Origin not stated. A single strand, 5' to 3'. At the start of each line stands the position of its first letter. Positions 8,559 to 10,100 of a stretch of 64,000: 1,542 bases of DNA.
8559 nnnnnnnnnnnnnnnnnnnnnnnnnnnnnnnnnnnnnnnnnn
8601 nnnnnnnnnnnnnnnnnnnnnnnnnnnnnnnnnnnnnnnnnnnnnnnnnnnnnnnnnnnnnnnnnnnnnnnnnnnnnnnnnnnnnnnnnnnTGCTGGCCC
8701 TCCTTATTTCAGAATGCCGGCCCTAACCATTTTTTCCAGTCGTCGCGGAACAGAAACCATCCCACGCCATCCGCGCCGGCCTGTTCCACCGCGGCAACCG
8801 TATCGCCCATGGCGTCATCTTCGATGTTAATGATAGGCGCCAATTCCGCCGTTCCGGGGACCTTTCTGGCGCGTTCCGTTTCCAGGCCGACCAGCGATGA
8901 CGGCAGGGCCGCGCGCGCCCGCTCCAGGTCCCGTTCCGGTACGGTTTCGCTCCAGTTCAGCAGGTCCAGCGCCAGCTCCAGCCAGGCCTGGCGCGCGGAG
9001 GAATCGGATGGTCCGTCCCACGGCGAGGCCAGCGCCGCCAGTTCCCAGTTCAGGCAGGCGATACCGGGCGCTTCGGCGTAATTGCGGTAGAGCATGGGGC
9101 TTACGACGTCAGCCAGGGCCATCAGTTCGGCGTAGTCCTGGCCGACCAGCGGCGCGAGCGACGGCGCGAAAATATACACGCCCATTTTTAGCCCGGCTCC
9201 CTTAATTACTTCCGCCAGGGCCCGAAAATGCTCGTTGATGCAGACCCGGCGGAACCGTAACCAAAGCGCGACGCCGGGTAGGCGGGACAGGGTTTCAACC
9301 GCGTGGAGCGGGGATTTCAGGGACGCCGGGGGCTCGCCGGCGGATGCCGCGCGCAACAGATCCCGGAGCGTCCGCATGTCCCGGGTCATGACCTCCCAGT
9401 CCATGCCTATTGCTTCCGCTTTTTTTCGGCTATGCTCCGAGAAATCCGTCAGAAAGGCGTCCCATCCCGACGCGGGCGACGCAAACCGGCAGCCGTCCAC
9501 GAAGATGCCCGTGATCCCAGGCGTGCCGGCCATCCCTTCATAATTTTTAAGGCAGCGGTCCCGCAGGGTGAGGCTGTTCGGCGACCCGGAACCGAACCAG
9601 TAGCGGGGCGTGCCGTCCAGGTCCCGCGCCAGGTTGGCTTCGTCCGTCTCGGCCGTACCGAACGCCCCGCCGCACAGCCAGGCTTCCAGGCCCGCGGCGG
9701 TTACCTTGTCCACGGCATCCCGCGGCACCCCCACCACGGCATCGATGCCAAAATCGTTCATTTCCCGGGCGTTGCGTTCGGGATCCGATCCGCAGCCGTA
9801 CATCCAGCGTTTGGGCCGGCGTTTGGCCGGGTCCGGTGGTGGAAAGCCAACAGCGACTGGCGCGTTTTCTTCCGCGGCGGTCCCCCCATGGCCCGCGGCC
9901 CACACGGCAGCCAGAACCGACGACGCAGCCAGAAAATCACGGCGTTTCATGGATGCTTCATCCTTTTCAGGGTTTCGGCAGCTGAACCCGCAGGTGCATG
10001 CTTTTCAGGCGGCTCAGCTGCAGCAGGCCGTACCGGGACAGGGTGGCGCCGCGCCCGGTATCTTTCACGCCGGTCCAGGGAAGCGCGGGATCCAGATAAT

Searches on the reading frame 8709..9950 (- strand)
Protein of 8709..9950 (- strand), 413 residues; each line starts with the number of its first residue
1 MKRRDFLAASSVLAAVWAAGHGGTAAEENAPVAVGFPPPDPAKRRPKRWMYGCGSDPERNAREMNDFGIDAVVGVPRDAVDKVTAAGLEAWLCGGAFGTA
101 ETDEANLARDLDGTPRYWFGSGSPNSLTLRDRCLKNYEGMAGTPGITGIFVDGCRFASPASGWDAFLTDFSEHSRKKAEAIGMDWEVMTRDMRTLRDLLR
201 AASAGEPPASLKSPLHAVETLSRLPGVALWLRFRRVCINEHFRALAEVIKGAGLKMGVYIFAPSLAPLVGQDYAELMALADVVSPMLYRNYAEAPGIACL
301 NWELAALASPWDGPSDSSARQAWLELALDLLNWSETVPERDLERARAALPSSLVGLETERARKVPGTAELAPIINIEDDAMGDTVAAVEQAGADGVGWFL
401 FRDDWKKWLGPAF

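Call 9: find_encoding_contigs(protein=window:8709-9950:-, flank=10000, max_places=6)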
Protein window:8709-9950:- (413 aa): 5 contigs read that carry it; 5 places shown.
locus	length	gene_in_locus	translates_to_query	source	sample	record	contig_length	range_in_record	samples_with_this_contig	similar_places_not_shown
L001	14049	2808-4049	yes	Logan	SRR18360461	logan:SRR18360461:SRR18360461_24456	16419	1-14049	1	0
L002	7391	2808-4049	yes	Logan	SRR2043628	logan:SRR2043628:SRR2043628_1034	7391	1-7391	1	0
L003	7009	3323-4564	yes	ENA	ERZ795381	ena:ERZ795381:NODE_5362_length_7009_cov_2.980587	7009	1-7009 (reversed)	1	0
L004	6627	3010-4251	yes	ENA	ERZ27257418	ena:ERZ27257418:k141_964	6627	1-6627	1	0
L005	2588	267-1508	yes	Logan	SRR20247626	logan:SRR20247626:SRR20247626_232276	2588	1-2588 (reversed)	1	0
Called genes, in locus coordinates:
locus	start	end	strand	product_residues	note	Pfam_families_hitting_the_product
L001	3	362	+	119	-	?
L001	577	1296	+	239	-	PF00512:HisKA, PF02518:HATPase_c (weak)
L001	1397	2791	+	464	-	PF00171:Aldedh, PF05893:LuxC (weak)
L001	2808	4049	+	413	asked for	-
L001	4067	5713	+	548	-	PF00474:SSF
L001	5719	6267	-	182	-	PF02659:Mntp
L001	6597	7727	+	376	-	PF13439:Glyco_transf_4, PF13579:Glyco_trans_4_4 (faint), PF20706:GT4-conflict, PF00534:Glycos_transf_1, PF13692:Glyco_trans_1_4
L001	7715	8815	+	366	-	PF13439:Glyco_transf_4, PF20706:GT4-conflict, PF00534:Glycos_transf_1, PF13692:Glyco_trans_1_4, PF13524:Glyco_trans_1_2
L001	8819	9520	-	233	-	PF21948:LplA-B_cat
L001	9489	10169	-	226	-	PF02163:Peptidase_M50 (weak)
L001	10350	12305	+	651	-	PF00069:Pkinase, PF07714:PK_Tyr_Ser-Thr, PF03109:ABC1 (weak), PF03781:FGE-sulfatase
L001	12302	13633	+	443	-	PF09865:DUF2092, PF00578:AhpC-TSA, PF08534:Redoxin, PF00085:Thioredoxin (weak), PF13098:Thioredoxin_2 (weak), PF13905:Thioredoxin_8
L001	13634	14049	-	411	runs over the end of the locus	PF02449:Glyco_hydro_42 (weak)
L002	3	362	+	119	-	?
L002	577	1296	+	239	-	PF00512:HisKA, PF02518:HATPase_c (weak)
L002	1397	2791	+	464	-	PF00171:Aldedh, PF05893:LuxC (weak)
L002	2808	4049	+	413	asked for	-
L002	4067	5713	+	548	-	PF00474:SSF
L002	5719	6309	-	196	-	PF02659:Mntp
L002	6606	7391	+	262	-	?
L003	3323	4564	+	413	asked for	-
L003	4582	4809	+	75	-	PF00474:SSF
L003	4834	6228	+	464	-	PF00474:SSF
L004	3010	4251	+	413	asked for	-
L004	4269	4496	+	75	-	PF00474:SSF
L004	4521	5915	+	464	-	PF00474:SSF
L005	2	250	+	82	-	?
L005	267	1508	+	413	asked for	-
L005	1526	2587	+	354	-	?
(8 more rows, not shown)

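Call 42: search_protein_families(library=pfam, proteins=[window:8709-9950:-])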
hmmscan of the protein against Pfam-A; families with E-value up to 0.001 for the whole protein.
window:8709-9950:- (413 aa): 0 families
